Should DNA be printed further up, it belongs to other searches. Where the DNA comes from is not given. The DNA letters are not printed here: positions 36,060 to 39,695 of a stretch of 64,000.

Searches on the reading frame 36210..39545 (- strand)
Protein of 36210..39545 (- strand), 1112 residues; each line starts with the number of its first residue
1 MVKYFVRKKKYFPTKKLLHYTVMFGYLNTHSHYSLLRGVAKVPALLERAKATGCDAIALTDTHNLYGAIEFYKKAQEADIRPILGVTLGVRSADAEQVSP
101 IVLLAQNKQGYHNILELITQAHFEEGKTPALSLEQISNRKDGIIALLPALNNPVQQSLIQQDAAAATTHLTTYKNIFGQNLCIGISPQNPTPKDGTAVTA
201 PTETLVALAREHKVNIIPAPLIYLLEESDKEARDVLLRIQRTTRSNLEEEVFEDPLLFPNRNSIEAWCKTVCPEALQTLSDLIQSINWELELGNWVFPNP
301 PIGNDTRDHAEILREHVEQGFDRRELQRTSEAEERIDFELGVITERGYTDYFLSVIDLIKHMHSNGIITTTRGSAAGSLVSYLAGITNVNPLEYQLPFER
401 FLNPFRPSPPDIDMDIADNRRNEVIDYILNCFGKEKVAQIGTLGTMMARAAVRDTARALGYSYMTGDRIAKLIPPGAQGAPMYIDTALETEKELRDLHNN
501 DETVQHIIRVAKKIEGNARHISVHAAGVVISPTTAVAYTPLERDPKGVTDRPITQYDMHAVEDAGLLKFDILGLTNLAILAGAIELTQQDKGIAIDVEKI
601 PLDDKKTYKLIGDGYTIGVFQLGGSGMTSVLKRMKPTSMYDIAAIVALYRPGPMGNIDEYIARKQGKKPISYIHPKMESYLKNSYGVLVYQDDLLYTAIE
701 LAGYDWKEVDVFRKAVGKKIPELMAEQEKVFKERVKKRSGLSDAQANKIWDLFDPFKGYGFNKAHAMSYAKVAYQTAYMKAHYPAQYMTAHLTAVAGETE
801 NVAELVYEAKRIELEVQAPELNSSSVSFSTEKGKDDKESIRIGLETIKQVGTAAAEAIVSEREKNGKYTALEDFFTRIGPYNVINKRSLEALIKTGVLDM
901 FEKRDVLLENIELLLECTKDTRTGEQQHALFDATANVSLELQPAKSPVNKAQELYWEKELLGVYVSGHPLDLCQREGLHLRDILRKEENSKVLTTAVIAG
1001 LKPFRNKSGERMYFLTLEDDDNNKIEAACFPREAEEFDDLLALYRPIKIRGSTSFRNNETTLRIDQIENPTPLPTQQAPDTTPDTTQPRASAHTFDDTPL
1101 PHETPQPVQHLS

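Call 33: search_protein_families(library=pfam, proteins=[window:36210-39545:-], max_evalue=0.01)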
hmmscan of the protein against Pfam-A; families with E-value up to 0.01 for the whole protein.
window:36210-39545:- (1112 aa): 6 families
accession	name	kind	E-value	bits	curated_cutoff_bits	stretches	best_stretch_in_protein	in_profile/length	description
PF07733.18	DNA_pol3_alpha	-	6e-87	292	23.9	1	312-573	2-260/260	Bacterial DNA polymerase III alpha NTPase domain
PF17657.6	DNA_pol3_finger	-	8.1e-54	181.8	22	1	576-738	1-165/166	Bacterial DNA polymerase III alpha subunit finger domain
PF02811.25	PHP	-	1.6e-33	116.8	26.4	1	27-185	2-161/164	PHP domain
PF14579.12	HHH_6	-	3.9e-22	78.7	25.6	1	814-903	2-85/90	Helix-hairpin-helix motif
PF01336.31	tRNA_anti-codon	-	1.4e-05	25.4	27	1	1005-1068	11-73/75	OB-fold nucleic acid binding domain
PF12836.13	HHH_3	-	0.0024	18.4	27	1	844-874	16-46/65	Helix-hairpin-helix motif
